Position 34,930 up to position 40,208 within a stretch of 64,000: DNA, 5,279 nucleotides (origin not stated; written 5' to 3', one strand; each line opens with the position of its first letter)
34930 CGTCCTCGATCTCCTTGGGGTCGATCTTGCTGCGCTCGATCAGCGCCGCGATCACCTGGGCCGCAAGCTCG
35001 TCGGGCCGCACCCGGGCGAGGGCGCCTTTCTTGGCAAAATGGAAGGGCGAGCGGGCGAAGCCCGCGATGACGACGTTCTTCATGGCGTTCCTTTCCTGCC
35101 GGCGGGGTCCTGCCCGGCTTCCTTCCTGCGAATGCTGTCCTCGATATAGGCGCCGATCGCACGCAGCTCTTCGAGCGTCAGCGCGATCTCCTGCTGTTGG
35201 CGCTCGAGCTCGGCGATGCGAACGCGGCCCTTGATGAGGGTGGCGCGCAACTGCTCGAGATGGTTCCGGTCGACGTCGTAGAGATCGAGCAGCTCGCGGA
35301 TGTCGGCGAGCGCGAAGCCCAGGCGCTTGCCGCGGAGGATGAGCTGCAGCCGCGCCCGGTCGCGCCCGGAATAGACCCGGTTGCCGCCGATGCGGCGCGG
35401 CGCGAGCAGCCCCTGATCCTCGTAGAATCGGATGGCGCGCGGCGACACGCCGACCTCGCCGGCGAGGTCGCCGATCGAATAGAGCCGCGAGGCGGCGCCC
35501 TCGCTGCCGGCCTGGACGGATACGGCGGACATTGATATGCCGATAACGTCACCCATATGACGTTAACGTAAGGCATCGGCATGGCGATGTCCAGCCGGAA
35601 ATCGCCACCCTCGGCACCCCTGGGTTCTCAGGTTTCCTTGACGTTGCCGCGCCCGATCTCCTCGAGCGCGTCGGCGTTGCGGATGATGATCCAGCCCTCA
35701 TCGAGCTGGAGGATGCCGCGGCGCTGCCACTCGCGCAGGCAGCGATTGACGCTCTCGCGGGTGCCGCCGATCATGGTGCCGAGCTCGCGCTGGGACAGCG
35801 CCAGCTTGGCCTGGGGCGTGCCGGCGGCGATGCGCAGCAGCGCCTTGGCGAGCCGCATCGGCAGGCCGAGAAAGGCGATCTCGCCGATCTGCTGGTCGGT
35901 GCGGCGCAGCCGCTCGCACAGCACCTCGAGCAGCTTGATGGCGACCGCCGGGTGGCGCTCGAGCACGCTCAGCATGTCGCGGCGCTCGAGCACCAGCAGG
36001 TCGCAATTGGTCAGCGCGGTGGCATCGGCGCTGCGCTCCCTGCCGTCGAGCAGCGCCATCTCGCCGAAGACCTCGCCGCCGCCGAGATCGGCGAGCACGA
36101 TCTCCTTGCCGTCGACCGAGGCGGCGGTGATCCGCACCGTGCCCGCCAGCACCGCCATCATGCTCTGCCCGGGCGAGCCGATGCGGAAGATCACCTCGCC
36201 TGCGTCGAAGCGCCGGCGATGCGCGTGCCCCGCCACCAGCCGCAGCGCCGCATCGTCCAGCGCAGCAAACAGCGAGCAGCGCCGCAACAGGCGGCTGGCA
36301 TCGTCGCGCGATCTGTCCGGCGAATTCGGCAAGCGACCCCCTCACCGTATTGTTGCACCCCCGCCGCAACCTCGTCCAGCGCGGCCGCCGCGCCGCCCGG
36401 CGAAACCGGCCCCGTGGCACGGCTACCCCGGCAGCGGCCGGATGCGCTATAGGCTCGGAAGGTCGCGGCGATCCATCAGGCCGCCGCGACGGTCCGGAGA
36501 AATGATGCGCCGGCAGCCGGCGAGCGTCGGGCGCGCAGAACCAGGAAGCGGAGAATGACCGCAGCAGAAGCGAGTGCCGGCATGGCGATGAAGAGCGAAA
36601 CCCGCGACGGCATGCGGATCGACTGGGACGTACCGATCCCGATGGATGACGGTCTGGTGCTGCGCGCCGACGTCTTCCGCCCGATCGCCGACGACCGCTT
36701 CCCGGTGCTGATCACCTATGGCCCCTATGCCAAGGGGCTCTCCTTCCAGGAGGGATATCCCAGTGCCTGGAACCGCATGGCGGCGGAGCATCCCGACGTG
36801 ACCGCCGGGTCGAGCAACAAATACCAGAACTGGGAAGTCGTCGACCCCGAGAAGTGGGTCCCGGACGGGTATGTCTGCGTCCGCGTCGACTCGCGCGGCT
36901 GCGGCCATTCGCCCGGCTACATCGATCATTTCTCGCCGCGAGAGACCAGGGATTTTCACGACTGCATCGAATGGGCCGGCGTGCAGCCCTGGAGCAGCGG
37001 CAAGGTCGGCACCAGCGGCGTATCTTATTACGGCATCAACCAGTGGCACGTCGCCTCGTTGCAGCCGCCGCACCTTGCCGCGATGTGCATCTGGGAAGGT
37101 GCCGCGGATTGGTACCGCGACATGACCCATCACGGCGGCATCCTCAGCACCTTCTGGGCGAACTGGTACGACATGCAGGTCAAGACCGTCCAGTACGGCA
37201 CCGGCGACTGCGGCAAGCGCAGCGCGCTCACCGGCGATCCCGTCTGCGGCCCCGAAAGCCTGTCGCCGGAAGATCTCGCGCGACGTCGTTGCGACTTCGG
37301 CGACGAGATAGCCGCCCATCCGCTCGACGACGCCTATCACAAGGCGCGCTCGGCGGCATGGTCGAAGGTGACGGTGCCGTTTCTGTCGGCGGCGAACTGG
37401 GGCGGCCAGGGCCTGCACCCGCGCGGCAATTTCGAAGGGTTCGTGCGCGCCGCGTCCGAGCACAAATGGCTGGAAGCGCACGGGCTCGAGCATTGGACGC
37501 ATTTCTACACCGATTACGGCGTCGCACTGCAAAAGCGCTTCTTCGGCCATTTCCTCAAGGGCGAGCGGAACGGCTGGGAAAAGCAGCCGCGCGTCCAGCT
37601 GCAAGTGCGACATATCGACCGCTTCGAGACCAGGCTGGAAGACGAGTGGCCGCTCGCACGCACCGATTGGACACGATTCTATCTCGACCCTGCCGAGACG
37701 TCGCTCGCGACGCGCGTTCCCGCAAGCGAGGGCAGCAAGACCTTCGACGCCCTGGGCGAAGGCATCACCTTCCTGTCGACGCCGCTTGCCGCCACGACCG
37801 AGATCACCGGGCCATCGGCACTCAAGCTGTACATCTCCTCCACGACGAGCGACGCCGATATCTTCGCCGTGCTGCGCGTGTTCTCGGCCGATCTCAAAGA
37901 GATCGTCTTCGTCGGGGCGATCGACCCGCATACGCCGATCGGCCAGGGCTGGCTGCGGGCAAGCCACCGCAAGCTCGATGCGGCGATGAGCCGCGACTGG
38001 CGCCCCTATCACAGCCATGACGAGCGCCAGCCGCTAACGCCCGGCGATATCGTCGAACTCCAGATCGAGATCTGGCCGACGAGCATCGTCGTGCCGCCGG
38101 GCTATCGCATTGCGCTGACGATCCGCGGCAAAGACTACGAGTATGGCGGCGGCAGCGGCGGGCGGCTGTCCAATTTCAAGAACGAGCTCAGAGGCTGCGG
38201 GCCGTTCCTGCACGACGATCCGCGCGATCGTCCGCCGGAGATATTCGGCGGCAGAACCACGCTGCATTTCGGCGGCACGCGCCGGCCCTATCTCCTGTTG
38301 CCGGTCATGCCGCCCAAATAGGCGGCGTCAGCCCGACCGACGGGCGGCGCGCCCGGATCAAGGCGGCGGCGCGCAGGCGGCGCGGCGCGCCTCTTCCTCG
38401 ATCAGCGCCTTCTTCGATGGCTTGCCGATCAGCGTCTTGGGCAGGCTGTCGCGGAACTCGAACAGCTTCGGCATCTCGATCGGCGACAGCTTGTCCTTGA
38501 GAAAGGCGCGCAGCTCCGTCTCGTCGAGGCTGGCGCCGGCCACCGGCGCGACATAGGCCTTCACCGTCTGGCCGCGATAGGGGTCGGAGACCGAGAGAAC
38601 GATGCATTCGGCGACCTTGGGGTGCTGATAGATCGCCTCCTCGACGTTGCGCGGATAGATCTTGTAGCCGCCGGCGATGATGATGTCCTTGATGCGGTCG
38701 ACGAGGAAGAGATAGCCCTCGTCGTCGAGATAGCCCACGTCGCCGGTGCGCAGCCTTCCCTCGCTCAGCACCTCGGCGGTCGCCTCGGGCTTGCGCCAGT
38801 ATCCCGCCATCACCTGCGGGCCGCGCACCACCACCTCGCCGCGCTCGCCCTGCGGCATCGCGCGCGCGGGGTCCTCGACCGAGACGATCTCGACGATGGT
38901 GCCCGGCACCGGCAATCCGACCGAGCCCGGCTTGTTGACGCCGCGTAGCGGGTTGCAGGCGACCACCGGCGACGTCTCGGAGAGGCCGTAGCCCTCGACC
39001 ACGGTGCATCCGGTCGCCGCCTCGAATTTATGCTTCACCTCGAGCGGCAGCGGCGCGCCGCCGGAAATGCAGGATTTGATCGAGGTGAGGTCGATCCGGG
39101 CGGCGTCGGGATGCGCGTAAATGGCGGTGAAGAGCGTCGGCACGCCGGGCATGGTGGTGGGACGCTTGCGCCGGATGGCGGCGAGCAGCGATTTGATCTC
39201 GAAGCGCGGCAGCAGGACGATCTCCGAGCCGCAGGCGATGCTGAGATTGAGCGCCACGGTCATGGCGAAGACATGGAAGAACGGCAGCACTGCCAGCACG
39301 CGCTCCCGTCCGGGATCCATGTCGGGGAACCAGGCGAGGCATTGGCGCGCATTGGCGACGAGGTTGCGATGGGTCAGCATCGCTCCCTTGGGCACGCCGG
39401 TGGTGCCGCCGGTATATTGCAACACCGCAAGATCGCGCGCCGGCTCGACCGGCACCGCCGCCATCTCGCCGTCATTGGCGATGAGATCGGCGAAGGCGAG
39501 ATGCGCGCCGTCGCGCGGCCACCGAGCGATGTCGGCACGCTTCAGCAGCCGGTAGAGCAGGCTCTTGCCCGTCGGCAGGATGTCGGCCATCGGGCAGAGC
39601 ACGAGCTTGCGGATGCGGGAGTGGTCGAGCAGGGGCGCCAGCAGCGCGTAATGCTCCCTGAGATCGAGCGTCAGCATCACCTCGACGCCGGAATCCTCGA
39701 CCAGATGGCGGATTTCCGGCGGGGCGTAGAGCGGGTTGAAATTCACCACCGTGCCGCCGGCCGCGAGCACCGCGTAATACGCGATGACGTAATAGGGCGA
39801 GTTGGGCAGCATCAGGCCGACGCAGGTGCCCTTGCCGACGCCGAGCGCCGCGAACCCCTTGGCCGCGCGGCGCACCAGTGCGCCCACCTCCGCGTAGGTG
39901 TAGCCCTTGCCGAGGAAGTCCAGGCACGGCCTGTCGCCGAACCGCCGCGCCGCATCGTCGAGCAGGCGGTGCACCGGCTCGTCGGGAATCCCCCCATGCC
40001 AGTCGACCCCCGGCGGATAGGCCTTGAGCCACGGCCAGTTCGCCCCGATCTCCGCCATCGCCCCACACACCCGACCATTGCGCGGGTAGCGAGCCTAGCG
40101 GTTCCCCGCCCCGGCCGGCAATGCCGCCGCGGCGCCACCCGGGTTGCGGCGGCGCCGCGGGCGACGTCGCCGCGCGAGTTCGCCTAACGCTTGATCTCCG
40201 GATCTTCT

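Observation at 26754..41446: Set of EcfG-type general-stress promoters, all intergenic and all aimed at uncharacterised genes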

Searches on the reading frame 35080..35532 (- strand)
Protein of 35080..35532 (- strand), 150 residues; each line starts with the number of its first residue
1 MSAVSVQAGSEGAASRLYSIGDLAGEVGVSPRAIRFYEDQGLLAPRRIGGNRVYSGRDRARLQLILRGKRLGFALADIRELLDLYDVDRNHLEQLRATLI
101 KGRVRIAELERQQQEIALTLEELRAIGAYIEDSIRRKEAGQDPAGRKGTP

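Call 47: search_protein_families(library=pfam, proteins=[window:35080-35532:-], max_evalue=0.001)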
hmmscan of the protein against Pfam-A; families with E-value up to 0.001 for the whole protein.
window:35080-35532:- (150 aa): 4 families
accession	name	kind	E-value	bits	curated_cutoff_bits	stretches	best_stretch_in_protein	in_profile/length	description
PF13411.12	MerR_1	-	2.7e-17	63.1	21.6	1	18-83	1-67/69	MerR HTH family regulatory protein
PF09278.17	MerR-DNA-bind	-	1.2e-12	48.7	25.4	1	59-125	1-64/65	MerR, DNA binding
PF00376.29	MerR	-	5.2e-12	45.8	28.2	1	19-54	1-38/38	MerR family regulatory protein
PF21267.3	UBAP-1_UBA2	-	0.00031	20.9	27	1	62-95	2-36/39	Ubiquitin-associated protein 1, UBA2 domain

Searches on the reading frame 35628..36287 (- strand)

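Call 37: search_protein_families(library=pfam, proteins=[window:35628-36287:-], max_evalue=0.001)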
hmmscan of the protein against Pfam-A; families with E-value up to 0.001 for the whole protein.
window:35628-36287:- (219 aa): 3 families
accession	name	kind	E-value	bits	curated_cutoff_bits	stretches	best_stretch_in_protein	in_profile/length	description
PF00027.35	cNMP_binding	-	7.4e-25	87.2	27.5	1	24-112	1-89/89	Cyclic nucleotide-binding domain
PF13545.12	HTH_Crp_2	-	2.3e-16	60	27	1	145-211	2-70/70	Crp-like helix-turn-helix domain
PF00325.26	Crp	-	0.00016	21.8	21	1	162-192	1-31/32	Bacterial regulatory proteins, crp family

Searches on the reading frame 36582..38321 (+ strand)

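Call 37: search_protein_families(library=pfam, proteins=[window:36582-38321:+], max_evalue=0.001)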
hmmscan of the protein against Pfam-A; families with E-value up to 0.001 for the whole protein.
window:36582-38321:+ (579 aa): 2 families
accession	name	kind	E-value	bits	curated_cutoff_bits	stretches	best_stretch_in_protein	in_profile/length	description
PF02129.25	Peptidase_S15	-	3.3e-44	152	23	1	23-309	1-262/262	X-Pro dipeptidyl-peptidase (S15 family)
PF08530.16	PepX_C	-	1.2e-32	114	22.5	1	330-523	1-185/217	X-Pro dipeptidyl-peptidase C-terminal non-catalytic domain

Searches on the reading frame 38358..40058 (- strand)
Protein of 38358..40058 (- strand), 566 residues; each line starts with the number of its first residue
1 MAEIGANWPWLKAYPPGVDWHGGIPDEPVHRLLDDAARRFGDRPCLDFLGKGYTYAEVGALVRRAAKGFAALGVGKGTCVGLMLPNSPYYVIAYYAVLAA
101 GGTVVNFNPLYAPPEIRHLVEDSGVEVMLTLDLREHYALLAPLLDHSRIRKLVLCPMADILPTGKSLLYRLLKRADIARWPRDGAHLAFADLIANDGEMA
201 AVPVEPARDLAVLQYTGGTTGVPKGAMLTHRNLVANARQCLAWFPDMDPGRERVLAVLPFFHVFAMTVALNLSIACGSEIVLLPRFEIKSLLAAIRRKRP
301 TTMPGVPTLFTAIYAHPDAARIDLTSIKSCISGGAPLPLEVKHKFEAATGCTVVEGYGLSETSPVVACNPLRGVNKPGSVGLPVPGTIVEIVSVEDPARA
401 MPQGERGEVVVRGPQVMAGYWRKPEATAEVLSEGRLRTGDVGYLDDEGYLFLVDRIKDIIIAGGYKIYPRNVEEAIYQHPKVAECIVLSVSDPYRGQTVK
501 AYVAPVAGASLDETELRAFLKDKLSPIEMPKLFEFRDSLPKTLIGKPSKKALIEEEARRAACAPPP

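Call 37: search_protein_families(library=pfam, proteins=[window:38358-40058:-], max_evalue=0.001)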
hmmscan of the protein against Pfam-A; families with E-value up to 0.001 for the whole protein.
window:38358-40058:- (566 aa): 2 families
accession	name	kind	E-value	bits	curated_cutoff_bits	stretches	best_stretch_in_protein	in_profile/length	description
PF00501.34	AMP-binding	-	1.6e-96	323.9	29.9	1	34-421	2-384/384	AMP-binding enzyme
PF13193.12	AMP-binding_C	-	5.5e-17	62.9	24.5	1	472-546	2-76/76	AMP-binding enzyme C-terminal domain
